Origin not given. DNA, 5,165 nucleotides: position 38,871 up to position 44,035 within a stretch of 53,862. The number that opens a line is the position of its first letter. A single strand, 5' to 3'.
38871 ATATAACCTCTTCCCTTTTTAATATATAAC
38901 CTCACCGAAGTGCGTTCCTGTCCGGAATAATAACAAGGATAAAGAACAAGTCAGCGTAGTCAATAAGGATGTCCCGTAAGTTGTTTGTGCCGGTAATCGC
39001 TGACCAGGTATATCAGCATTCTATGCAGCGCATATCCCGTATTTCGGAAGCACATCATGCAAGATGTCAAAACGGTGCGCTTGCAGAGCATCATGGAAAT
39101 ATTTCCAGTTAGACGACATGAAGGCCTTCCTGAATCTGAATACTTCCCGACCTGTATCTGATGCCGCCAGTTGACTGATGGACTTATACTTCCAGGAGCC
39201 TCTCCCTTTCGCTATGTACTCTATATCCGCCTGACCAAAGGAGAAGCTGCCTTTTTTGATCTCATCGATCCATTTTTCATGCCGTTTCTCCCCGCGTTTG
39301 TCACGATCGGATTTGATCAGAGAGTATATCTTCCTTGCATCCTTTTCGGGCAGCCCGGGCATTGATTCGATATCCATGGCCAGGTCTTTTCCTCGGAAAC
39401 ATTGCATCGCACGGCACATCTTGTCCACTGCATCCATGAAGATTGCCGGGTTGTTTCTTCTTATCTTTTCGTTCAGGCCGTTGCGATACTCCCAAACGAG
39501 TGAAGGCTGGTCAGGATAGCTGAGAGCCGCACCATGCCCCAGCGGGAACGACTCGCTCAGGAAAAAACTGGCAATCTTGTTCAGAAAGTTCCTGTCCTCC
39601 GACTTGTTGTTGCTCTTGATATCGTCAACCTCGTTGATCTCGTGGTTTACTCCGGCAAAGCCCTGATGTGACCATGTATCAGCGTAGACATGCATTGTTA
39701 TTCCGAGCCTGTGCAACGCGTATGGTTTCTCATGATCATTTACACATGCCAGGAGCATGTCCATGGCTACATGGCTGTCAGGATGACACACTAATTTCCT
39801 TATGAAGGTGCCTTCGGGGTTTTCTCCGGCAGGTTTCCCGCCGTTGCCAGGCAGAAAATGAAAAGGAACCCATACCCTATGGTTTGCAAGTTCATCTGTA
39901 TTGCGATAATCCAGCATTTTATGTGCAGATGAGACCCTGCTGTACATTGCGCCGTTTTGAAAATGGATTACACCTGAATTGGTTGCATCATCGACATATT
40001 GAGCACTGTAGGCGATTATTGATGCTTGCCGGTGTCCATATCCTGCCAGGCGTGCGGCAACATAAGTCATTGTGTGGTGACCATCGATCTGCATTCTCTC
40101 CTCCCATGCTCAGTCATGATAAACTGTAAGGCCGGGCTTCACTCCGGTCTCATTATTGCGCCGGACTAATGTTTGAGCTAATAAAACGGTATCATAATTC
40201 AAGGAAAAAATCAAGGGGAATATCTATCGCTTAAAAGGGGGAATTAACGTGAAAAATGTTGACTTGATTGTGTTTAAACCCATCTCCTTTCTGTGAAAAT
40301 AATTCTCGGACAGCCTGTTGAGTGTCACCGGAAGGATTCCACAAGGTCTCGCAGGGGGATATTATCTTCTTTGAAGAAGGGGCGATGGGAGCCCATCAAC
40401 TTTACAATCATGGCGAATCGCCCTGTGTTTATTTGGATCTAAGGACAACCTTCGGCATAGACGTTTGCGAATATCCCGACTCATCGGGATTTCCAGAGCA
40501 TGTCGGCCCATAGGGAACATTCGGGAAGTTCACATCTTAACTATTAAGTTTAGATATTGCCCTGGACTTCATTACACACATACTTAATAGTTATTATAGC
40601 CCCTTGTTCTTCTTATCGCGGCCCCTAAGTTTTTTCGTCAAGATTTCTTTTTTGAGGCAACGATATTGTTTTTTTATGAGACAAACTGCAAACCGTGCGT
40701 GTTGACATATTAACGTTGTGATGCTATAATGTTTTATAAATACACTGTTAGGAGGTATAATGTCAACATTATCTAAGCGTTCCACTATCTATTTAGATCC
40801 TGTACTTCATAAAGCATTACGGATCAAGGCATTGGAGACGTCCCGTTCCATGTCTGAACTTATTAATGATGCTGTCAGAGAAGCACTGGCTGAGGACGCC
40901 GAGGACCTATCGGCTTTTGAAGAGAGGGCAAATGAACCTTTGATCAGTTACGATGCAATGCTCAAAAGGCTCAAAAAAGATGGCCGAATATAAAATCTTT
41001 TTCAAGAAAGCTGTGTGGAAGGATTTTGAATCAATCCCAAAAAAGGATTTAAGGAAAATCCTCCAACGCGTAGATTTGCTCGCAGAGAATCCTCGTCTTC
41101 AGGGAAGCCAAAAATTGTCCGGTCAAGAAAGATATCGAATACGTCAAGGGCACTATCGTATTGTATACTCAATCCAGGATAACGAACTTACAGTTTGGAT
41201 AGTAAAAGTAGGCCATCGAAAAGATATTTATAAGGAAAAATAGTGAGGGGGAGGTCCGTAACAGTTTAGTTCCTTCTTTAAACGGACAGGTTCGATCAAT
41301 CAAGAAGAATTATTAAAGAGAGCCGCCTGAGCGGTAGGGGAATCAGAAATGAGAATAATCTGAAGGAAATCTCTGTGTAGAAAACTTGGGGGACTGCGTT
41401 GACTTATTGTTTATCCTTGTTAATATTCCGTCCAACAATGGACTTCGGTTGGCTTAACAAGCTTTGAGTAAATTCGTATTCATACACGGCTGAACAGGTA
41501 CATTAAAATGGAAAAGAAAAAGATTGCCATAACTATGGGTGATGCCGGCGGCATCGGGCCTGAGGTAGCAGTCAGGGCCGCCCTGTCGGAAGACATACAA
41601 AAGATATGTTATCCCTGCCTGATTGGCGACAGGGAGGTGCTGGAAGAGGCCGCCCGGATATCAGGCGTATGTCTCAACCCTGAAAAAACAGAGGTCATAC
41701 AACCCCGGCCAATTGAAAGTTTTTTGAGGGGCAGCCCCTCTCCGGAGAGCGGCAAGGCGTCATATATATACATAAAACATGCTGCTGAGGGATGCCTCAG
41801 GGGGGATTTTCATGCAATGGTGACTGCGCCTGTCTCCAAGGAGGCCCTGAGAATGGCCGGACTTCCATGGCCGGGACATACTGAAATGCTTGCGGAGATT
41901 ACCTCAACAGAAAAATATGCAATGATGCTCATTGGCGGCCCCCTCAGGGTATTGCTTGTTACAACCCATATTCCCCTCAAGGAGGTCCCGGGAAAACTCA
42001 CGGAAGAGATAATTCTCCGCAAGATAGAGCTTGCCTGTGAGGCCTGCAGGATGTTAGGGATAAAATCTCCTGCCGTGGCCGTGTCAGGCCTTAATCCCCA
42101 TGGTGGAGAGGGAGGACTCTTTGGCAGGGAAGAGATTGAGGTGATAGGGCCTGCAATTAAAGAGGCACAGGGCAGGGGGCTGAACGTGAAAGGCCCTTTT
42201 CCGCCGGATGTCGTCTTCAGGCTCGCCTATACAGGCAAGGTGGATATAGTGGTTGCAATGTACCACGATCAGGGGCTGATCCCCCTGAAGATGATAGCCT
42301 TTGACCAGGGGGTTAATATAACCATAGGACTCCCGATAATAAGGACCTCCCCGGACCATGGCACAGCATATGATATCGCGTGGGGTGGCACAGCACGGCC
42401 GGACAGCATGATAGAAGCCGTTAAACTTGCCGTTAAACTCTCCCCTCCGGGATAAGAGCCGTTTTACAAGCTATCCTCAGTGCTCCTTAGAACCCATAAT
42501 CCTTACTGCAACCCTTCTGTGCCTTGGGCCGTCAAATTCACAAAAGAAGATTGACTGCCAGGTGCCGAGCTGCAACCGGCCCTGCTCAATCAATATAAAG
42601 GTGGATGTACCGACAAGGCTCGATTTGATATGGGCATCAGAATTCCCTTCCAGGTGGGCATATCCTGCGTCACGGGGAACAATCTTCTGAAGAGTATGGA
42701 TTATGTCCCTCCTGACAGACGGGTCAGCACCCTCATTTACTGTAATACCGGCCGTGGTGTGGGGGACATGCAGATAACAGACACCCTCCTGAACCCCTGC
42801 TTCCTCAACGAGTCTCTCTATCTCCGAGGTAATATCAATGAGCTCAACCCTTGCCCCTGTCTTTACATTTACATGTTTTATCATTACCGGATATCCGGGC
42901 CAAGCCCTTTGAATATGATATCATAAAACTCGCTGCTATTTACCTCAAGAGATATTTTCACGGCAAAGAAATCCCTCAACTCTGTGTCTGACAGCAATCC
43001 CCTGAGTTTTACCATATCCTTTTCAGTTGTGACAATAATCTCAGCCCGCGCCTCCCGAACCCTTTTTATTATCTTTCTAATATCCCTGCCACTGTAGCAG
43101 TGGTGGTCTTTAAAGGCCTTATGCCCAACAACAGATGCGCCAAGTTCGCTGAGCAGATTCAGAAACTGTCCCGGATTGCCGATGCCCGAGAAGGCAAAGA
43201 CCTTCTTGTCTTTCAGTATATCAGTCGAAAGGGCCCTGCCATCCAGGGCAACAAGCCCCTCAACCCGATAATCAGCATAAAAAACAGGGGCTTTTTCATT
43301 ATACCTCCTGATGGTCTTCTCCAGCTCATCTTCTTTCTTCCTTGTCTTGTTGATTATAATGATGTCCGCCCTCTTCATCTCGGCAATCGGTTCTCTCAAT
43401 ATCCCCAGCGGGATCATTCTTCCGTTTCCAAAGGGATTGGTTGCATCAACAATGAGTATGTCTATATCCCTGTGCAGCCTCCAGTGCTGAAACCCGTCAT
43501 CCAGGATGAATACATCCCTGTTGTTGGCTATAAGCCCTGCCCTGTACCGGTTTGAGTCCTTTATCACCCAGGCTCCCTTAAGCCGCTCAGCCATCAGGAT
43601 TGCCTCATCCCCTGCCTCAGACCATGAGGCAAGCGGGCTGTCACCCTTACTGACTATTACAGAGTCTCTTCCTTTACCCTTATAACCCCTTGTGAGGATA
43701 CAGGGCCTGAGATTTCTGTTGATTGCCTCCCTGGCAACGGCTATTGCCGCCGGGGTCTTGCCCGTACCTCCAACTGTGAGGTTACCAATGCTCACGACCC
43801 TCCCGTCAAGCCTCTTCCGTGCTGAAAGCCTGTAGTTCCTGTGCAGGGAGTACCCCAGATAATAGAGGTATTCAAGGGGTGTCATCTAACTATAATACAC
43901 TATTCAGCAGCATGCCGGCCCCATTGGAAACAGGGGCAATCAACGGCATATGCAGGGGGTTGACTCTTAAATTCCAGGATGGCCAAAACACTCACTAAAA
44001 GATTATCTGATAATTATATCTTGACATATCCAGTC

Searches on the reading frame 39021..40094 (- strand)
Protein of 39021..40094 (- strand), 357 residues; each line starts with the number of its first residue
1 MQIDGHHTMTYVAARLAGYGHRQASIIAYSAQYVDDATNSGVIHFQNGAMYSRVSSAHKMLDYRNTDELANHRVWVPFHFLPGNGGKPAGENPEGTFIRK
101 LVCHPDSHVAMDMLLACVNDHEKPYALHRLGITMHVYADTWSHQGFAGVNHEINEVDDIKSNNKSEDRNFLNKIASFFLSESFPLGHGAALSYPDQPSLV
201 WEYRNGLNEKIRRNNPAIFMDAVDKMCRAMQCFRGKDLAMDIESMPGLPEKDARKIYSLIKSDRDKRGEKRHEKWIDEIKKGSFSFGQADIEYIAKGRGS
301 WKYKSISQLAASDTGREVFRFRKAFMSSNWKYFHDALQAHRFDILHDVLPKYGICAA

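Call 26: search_protein_families(library=pfam, proteins=[window:39021-40094:-], max_evalue=0.00001)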
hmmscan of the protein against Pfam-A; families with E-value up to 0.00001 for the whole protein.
window:39021-40094:- (357 aa): 1 family
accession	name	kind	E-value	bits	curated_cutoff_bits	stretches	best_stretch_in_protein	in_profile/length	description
PF20551.3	DUF6765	-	4.1e-111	372.1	26.6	1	1-347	1-324/325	Family of unknown function (DUF6765)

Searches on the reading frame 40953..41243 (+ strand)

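Call 26: search_protein_families(library=pfam, proteins=[window:40953-41243:+], max_evalue=0.00001)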
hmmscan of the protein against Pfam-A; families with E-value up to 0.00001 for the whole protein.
window:40953-41243:+ (96 aa): 1 family
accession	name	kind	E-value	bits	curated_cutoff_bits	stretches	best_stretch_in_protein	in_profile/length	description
PF05016.21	ParE_toxin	-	4.6e-14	53.2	23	1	16-93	2-89/89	ParE toxin of type II toxin-antitoxin system, parDE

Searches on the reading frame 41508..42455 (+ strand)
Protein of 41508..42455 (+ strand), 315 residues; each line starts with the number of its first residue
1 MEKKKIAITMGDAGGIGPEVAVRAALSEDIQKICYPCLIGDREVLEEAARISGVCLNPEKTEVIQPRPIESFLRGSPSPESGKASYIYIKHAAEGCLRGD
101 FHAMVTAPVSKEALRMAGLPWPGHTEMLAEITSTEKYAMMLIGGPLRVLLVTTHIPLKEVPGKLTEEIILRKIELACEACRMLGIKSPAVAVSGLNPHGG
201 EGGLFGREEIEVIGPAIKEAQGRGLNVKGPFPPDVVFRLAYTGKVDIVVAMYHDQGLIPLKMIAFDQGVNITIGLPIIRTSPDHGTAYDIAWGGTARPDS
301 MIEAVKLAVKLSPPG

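Call 26: search_protein_families(library=pfam, proteins=[window:41508-42455:+], max_evalue=0.00001)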
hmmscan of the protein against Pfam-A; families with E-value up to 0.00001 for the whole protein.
window:41508-42455:+ (315 aa): 1 family
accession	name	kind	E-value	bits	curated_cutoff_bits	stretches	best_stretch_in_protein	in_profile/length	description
PF04166.17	PdxA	-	4.3e-107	358.2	27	1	33-308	2-286/286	Pyridoxal phosphate biosynthetic protein PdxA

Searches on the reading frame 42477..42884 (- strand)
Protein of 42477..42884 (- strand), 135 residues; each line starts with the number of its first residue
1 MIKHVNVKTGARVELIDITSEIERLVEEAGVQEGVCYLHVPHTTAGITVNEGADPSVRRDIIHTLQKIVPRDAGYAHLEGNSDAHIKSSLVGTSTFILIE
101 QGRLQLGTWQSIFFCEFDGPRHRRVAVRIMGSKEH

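Call 26: search_protein_families(library=pfam, proteins=[window:42477-42884:-], max_evalue=0.00001)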
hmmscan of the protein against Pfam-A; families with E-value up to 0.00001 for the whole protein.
window:42477-42884:- (135 aa): 1 family
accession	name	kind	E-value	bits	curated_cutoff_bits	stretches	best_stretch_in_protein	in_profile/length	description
PF01894.22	UPF0047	-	1.2e-44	151.6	27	1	17-129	1-117/117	Uncharacterised protein family UPF0047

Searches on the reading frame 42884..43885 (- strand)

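Call 26: search_protein_families(library=pfam, proteins=[window:42884-43885:-], max_evalue=0.00001)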
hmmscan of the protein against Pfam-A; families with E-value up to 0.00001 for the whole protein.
window:42884-43885:- (333 aa): 1 family
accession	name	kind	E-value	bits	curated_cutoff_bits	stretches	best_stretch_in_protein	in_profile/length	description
PF02606.20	LpxK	-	4.2e-84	282.9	27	1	2-324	6-323/328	Tetraacyldisaccharide-1-P 4'-kinase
